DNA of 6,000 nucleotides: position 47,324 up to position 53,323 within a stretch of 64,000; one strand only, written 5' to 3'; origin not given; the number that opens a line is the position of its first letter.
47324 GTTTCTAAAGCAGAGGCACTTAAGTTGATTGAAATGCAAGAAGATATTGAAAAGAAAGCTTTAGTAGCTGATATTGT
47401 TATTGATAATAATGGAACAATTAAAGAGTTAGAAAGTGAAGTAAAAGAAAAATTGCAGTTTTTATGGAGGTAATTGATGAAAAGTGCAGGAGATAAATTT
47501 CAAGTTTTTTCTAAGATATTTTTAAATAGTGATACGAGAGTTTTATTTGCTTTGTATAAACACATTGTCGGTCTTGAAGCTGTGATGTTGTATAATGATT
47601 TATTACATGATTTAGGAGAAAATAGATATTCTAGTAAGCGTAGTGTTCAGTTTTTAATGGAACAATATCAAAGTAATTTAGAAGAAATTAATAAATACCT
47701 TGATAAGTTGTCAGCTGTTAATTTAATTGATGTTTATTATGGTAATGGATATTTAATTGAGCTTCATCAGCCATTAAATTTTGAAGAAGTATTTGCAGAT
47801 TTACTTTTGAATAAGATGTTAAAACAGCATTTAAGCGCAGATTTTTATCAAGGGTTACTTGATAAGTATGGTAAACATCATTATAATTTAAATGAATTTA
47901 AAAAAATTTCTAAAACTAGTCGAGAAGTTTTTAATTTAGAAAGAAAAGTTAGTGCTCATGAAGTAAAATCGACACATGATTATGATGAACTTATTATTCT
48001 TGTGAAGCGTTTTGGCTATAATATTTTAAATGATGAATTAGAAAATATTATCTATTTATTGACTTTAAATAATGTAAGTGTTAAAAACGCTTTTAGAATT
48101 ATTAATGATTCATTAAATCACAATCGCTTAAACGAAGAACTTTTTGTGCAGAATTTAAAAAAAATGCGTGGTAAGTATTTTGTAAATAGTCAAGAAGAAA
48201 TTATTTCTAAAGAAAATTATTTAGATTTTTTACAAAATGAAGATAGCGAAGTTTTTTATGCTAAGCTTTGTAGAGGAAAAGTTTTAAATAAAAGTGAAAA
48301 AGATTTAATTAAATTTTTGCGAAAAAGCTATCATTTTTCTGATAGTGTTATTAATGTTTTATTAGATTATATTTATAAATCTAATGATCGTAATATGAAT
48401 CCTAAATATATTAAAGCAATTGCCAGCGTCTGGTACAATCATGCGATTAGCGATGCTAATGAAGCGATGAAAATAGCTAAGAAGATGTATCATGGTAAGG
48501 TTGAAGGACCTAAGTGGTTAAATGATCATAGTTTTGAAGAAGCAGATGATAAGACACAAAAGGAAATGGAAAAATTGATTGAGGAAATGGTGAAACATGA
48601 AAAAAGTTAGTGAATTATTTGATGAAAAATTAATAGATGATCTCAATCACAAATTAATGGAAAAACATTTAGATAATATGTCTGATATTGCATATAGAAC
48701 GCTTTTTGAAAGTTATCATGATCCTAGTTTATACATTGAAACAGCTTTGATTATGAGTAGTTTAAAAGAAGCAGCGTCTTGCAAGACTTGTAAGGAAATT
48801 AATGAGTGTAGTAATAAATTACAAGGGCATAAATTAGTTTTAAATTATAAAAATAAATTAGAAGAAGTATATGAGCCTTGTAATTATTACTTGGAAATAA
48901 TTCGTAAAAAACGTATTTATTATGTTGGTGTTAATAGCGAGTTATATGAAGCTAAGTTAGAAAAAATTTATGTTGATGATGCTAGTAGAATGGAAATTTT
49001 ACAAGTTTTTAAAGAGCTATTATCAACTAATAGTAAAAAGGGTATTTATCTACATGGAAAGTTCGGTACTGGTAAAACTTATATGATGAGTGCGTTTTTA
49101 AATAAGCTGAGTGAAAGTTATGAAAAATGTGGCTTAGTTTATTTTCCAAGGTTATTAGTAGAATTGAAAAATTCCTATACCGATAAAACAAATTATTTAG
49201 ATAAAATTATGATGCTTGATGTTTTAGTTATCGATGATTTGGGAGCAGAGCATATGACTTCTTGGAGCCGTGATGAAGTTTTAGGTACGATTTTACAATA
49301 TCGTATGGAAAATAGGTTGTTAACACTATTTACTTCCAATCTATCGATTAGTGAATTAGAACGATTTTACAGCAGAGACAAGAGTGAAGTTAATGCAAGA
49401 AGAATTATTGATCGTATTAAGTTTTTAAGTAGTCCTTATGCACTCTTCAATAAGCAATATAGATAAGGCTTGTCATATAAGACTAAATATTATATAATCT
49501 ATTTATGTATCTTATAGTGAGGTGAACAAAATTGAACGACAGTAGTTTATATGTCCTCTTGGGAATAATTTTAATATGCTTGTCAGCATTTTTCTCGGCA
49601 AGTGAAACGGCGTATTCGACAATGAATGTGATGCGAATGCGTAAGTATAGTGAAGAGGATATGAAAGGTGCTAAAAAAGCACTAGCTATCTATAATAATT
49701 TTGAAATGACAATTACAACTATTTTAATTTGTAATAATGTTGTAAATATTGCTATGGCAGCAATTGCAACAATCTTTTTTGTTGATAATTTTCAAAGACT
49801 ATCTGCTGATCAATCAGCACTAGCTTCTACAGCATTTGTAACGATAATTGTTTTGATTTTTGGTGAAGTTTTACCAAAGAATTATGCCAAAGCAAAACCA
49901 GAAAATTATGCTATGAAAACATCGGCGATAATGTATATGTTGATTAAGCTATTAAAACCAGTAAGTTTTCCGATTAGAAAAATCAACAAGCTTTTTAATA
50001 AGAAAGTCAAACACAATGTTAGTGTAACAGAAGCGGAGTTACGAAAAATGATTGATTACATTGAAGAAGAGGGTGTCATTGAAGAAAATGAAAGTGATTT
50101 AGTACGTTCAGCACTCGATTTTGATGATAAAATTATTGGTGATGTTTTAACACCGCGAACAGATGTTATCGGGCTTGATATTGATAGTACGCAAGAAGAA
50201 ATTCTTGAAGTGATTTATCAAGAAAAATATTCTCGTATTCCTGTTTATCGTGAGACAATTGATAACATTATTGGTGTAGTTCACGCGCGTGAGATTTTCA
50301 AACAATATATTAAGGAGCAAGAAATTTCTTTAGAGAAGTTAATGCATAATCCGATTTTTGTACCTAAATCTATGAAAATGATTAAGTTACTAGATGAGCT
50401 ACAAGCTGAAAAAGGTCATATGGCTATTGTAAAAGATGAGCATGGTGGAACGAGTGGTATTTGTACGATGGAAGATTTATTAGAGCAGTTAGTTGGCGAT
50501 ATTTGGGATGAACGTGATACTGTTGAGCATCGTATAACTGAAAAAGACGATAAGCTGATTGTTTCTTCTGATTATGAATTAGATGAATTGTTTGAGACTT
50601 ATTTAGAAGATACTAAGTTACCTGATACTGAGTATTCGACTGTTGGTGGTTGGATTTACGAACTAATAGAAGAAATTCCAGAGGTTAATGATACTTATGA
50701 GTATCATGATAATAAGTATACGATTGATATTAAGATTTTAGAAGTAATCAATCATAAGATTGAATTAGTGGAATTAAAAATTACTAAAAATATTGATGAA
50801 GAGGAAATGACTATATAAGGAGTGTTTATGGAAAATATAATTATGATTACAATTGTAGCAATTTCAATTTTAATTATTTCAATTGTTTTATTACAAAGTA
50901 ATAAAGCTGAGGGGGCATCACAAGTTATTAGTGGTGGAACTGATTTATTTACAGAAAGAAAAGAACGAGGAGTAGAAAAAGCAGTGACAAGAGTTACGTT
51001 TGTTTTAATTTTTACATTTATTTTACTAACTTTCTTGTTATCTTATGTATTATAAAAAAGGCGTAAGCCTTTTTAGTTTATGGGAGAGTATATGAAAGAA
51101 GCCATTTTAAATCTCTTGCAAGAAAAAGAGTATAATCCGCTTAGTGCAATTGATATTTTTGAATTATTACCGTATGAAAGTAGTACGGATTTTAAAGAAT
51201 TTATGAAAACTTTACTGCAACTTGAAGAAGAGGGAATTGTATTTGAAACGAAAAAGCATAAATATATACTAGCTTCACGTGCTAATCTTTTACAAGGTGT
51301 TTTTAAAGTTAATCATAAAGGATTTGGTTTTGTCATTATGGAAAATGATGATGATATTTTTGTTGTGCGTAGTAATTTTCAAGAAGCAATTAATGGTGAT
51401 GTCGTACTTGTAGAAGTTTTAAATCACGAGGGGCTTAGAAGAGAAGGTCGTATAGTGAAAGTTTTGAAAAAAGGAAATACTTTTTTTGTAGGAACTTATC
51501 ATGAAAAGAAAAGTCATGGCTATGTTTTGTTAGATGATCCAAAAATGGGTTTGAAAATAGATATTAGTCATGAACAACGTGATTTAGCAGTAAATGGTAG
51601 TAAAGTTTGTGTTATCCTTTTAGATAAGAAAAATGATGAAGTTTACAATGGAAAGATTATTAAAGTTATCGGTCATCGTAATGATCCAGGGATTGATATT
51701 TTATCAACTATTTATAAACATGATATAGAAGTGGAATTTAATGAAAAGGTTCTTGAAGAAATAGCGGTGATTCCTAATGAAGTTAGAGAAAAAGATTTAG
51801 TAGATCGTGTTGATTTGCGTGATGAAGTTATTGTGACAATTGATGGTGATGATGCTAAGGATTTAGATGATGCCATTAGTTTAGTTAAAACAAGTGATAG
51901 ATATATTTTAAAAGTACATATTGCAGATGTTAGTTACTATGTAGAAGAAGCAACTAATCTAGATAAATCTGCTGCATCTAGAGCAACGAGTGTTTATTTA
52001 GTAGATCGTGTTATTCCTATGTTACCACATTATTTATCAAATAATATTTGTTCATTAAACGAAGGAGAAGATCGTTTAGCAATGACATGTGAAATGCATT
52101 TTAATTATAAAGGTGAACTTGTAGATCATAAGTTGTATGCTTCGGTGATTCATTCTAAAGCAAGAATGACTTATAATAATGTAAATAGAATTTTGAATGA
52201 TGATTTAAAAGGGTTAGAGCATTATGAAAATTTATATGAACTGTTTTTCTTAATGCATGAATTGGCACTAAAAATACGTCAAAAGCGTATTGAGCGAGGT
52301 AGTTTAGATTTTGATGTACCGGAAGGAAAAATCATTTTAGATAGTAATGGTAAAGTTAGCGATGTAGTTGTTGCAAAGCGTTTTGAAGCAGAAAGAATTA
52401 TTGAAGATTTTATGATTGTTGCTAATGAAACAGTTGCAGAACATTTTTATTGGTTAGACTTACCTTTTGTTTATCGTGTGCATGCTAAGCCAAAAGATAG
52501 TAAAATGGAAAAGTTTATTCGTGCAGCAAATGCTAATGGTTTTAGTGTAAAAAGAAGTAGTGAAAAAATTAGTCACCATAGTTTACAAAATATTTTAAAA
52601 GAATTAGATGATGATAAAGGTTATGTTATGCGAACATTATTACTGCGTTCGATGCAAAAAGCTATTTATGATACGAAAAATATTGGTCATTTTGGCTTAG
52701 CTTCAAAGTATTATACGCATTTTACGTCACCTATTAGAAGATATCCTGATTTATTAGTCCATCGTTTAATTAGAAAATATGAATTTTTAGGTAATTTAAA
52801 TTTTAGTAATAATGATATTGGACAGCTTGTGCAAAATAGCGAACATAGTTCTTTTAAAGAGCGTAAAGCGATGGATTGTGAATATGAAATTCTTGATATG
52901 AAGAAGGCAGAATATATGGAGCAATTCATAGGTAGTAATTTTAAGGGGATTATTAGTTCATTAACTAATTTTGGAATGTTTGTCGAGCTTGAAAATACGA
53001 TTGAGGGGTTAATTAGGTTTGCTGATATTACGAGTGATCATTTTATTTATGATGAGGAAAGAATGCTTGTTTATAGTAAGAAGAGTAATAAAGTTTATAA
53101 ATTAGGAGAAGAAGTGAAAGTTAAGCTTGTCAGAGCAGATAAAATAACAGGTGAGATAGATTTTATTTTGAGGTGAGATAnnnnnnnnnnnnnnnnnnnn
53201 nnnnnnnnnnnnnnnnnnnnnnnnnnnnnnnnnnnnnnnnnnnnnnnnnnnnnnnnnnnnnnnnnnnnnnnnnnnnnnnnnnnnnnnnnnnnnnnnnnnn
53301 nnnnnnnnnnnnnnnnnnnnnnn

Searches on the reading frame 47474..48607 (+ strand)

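Call 16: search_protein_families(library=ncbifam, max_evalue=0.00001, proteins=[window:47474-48607:+])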
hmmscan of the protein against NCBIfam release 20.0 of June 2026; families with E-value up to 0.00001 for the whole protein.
window:47474-48607:+ (378 aa): 2 families
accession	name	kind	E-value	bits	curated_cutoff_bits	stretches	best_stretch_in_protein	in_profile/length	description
NF053829.1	HelldRmdprotDnaB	equivalog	5.5e-22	78.3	570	2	5-191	9-203/460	replicative helicase loading/DNA remodeling protein DnaB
NF052657.1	RIprotDnaBBac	equivalog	4.3e-18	65.2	800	1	8-177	13-185/473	replicative helicase loading/DNA remodeling protein DnaB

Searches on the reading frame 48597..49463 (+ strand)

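Call 16: search_protein_families(library=ncbifam, max_evalue=0.00001, proteins=[window:48597-49463:+])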
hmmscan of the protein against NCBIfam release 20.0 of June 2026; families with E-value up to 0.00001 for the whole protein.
window:48597-49463:+ (289 aa): 11 families
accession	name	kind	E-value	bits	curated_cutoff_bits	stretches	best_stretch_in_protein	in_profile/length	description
NF006505.0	PRK08939.1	equivalog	5.7e-58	196.6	228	1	63-289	65-304/306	primosomal protein DnaI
NF005992.0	PRK08116.1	subfamily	1.7e-24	86.4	189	1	132-288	97-251/269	hypothetical protein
NF005304.0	PRK06835.1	equivalog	5.1e-14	52.1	215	1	133-260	170-299/330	ATP-binding protein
NF038214.1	IS21_help_AAA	equivalog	1.1e-13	51.4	200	1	145-289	88-229/232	IS21-like element helper ATPase IstB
NF005378.0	PRK06921.1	subfamily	4.6e-10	39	207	1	132-254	103-229/266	hypothetical protein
NF040713.1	ZapE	equivalog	8.6e-09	35.1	140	1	133-254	36-162/344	cell division protein ZapE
NF001154.0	PRK00149.3-3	equivalog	1.4e-08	34.1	410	1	125-260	126-268/462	chromosomal replication initiator protein DnaA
TIGR03420.1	DnaA_homol_Hda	equivalog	7.5e-08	32.2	194.8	1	130-250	21-133/226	DnaA regulatory inactivator Hda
NF009043.0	PRK12377.1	subfamily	1.3e-06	28.2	389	1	152-285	106-233/248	ATP-binding protein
TIGR00362.1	DnaA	equivalog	1.4e-06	27.7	343.9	1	113-264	101-257/437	chromosomal replication initiator protein DnaA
NF005931.1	PRK07952.1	equivalog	2.7e-06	27.1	357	1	118-286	68-234/246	replicative helicase loader DnaC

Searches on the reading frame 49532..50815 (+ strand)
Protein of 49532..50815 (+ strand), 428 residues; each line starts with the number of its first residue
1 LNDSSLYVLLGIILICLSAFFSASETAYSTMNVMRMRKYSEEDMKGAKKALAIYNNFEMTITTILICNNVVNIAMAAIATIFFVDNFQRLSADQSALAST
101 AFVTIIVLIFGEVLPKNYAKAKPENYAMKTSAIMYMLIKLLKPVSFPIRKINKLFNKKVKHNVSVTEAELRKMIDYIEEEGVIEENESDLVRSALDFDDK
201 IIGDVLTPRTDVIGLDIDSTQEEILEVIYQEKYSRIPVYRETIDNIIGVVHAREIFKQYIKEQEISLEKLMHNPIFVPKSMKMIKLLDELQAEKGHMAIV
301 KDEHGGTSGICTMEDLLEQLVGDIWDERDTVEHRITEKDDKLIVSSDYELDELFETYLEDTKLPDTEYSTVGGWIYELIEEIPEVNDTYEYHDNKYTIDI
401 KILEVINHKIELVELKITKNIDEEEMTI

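Call 16: search_protein_families(library=ncbifam, max_evalue=0.00001, proteins=[window:49532-50815:+])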
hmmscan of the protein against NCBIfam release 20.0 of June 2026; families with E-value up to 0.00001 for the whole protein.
window:49532-50815:+ (428 aa): 4 families
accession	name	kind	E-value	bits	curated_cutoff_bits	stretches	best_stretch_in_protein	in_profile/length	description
TIGR03520.1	GldE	subfamily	3.9e-72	243.6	376.05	1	12-399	2-393/408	gliding motility-associated protein GldE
NF008604.1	PRK11573.1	equivalog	2.8e-58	197.8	475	1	8-423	10-424/428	hypothetical protein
NF052568.1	PolamExpPaeASal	equivalog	1.3e-49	169.2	500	1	9-410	6-417/424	polyamine export protein PaeA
NF011675.0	PRK15094.1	equivalog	2.9e-32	112.1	379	1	157-422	24-286/292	CNNM family magnesium/cobalt transport protein CorC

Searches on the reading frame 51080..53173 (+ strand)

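Call 17: search_protein_families(library=ncbifam, max_evalue=0.00001, proteins=[window:51080-53173:+])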
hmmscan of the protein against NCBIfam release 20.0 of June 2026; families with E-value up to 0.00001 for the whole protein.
window:51080-53173:+ (698 aa): 14 families
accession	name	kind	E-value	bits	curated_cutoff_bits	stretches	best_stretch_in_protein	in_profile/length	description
TIGR02063.1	RNase_R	equivalog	3.6e-236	785.8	597.85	1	5-697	3-709/711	ribonuclease R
TIGR00358.1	3_prime_RNase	superfamily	6.3e-183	609.6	368.6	1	60-695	6-654/657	VacB/RNase II family 3'-5' exoribonuclease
NF008648.0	PRK11642.1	equivalog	1e-137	460.6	982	1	6-696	21-723/813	ribonuclease R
NF003455.0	PRK05054.1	equivalog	1.9e-71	241.1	542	1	64-688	15-634/645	exoribonuclease II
TIGR02062.1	RNase_B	equivalog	2.3e-60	204.3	641.9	1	65-685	16-634/646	exoribonuclease II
NF006333.0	PRK08563.1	equivalog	4.6e-08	32.9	143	1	622-685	86-148/188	DNA-directed RNA polymerase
NF004952.0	PRK06299.1-2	equivalog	4.6e-08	31.8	524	1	617-688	390-451/580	30S ribosomal protein S1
NF000907.0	PRK00087.1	equivalog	5.4e-08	31.5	624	1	617-693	563-628/671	bifunctional 4-hydroxy-3-methylbut-2-enyl diphosphate reductase/30S ribosomal protein S1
TIGR00717.1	rpsA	equivalog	1.8e-07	30.1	577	1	618-693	447-511/516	30S ribosomal protein S1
NF004953.0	PRK06299.1-3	equivalog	5.2e-07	28.3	720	1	617-651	385-419/580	30S ribosomal protein S1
NF040579.1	S1_dom_CvfD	subfamily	2.5e-06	27.7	117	0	617-697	3-72/113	CvfD/Ygs/GSP13 family RNA-binding post-transcriptional regulator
NF006363.0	PRK08582.1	equivalog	3.8e-06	27.1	171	1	617-683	5-71/140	S1 domain-containing RNA-binding protein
TIGR00448.1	rpoE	equivalog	4.6e-06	26.3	124.2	0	621-685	85-148/179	DNA-directed RNA polymerase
NF005208.0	PRK06676.1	equivalog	6.8e-06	25.3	368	0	618-685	279-335/391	30S ribosomal protein S1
